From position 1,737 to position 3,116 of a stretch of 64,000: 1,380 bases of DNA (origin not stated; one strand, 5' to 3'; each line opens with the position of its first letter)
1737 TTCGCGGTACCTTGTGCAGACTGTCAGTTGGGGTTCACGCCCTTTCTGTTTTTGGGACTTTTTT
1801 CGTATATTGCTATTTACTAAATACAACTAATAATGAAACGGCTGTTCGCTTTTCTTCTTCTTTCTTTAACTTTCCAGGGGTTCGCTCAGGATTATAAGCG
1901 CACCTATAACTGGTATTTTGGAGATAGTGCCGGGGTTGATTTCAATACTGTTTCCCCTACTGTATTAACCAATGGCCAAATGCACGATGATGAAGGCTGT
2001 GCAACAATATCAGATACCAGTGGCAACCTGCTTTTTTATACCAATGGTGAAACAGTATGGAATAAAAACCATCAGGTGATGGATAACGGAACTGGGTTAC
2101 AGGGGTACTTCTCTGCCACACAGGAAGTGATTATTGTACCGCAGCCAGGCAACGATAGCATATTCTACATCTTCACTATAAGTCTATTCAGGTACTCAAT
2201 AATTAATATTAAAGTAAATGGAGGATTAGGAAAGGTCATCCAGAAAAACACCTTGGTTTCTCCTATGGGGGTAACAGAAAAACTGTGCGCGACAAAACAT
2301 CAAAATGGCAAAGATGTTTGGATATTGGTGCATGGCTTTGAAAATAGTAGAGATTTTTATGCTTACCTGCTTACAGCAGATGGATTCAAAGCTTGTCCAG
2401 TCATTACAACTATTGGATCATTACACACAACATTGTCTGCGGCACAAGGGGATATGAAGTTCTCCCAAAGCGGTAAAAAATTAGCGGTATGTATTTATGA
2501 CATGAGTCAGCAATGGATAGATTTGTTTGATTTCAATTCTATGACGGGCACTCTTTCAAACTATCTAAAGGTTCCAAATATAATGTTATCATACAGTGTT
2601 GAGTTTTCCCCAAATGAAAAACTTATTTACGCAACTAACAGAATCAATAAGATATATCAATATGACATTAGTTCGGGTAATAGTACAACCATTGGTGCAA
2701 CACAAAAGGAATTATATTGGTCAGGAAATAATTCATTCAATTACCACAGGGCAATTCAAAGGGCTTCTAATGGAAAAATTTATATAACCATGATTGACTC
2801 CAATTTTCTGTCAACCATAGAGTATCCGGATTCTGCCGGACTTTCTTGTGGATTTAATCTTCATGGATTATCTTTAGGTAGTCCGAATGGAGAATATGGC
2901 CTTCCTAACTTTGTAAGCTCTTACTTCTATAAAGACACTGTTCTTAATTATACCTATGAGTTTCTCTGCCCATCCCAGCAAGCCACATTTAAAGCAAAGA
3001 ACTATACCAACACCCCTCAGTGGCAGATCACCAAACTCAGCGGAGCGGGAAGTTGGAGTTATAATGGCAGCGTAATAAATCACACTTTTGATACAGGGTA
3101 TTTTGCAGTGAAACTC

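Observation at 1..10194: Tandem trio of paralogous giant T9SS cargo proteins with a gene-remodelling scar, only one retaining an M43 metalloprotease head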

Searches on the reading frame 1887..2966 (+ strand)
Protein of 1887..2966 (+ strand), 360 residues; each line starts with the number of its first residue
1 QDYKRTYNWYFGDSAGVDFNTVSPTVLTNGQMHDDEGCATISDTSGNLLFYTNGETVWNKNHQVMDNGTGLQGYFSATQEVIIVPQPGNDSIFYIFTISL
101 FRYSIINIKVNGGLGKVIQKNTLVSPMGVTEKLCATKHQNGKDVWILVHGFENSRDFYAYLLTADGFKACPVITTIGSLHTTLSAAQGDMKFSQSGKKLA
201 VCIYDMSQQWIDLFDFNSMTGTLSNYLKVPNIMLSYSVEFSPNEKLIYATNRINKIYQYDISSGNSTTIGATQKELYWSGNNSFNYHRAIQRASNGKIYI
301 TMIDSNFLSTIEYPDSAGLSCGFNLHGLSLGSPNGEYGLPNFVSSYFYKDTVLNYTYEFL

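Call 40: predict_structure(alignment_id=A3)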
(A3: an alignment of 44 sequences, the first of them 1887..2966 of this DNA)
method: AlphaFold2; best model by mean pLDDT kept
length: 360 residues; sequences in the alignment: 44
mean_pLDDT: 93.8   pTM: 0.92
mean pLDDT of the five models: 93.8, 93.3, 92.6, 92.3, 87.7
residues with pLDDT >= 90: 312; 70-90: 34; 50-70: 13; < 50: 1
segments of 3 or more residues with pLDDT < 50: none
pLDDT, mean of each block of 10 residues (from residue 1): 93 94 94 90 96 97 98 92 97 96 98 97 93 97 97 96 98 97 93 98 94 98 98 96 97 95 97 93 80 96 94 97 96 88 90 54
secondary structure, 60 per line:
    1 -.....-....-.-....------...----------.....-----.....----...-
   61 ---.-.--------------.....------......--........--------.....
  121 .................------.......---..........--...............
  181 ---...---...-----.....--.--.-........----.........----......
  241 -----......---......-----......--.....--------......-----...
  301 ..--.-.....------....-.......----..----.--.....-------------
elements in order: H2-6 E8-11 E15-18 E25-27 E38-42 E48-52 E57-59 E81-85 E92-97 E100-107 E116-137 E144-150 E154-163 E166-180 E190-192 E198-202 E210-217 E222-230 E235-240 E246-251 E255-260 H266-271 E274-278 E287-292 E298-302 E307-311 H318-321 E323-329 H344-347

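Call 43: fold_search(model_id=the predicted structure, library=pdb)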
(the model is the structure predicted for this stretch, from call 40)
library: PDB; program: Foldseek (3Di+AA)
matches with E <= 10: 1935; with E <= 0.001: 1564
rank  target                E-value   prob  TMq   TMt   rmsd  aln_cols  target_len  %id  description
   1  7xbw_D                7.0e-10  1.00  0.51  0.55   6.8       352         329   11  Cryo-EM structure of the human chemokine receptor CX3CR1 in complex with Gi1 (released 2022-07-13)
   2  8ikh_B                1.1e-09  1.00  0.46  0.50   7.4       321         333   10  Cryo-EM structure of human receptor with G proteins (released 2024-06-05)
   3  7f1q_B                2.1e-09  1.00  0.48  0.53   7.1       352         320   11  Cryo-EM structure of the chemokine receptor CCR5 in complex with MIP-1a and Gi (released 2021-07-14)
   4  8ikg_B                2.7e-09  1.00  0.48  0.52   6.7       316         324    9  Cryo-EM structure of human receptor with G proteins (released 2024-06-05)
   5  7bid                  3.2e-09  1.00  0.50  0.60   6.7       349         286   15  Crystal structure of v31WRAP-T, a 7-bladed designer protein (released 2021-09-22)
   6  6omm_B                3.7e-09  1.00  0.48  0.51   6.7       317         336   11  Cryo-EM structure of formyl peptide receptor 2/lipoxin A4 receptor in complex with Gi (released 2020-02-26)
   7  9ode_B                5.4e-09  1.00  0.47  0.50   7.0       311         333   12  Structure of the MOR/Gi/Lofentanil Complex, Nucleotide Free (released 2026-03-04)
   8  9n6v_LQ               6.1e-09  1.00  0.23  0.11  19.8       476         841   10  SSU processome maturation and disassembly, State A (released 2025-11-05)
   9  7jv5_B                7.9e-09  1.00  0.48  0.50   7.3       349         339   11  Cryo-EM structure of SKF-81297-bound dopamine receptor 1 in complex with Gs protein (released 2021-02-24)
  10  9ppz_C                8.4e-09  1.00  0.52  0.56   6.7       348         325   11  CryoEM structure of delta opioid receptor bound to G proteins and SNC80 (released 2026-03-04)
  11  6zwm_C                8.4e-09  1.00  0.52  0.57   7.3       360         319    9  cryo-EM structure of human mTOR complex 2, overall refinement (released 2020-11-18)
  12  9l3y_B                1.1e-08  1.00  0.47  0.50   7.7       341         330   10  Cryo-EM structure of the G-protein coupled receptor 1 (GPR1) in complex with chemerin and Gi1 (released 2025-03-12)
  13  1l0q_A                1.2e-08  1.00  0.44  0.41  13.4       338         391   14  Tandem YVTN beta-propeller and PKD domains from an archaeal surface layer protein (released 2002-11-06)
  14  8gfv_B                1.2e-08  1.00  0.49  0.52   6.6       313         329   10  CryoEM structure of beta-2-adrenergic receptor in complex with GTP-bound Gs heterotrimer (transition intermediate #1 o (released 2024-03-06)
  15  8kh5_C                1.3e-08  1.00  0.48  0.50   6.6       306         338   10  Cryo-EM structure of the GPR174-Gs complex bound to endogenous lysoPS (released 2023-10-18)
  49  4qrj_A                3.8e-08  1.00  0.57  0.59   6.3       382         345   13  Crystal structure of a putative 6-phosphogluconolactonase (BACUNI_04672) from Bacteroides uniformis ATCC 8492 at 2.20  (released 2014-07-23)
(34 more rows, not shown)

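Call 106: search_protein_representatives(protein=window:1887-2966:+)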
Query: 360 residues. Proteins with E-value up to 0.001 (for the whole library): 14869; up to 1e-10: 12237; up to 1e-30: 5985. The best 150 are listed.
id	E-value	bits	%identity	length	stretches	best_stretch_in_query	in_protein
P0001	5.8e-243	821.6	100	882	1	1-360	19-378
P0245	1.1e-207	705.5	41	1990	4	5-348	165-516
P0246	1.4e-189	646.1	41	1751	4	7-347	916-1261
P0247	6.4e-180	614.3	41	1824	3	3-358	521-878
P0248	3.1e-140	483.7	44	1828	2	7-347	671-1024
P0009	5.3e-132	456.6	59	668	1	1-357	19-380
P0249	6.1e-128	443.3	42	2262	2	6-350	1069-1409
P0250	1.1e-124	432.6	41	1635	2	8-342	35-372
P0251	1.7e-123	428.7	40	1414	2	7-341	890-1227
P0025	2.2e-119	415.1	39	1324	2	5-349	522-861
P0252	2.5e-108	378.8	38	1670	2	4-348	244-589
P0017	3.9e-108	378.1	53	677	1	1-357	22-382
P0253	2.8e-107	375.3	41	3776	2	5-355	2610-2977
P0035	9.4e-106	370.3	53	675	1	1-358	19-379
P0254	1.2e-102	360.1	50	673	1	1-359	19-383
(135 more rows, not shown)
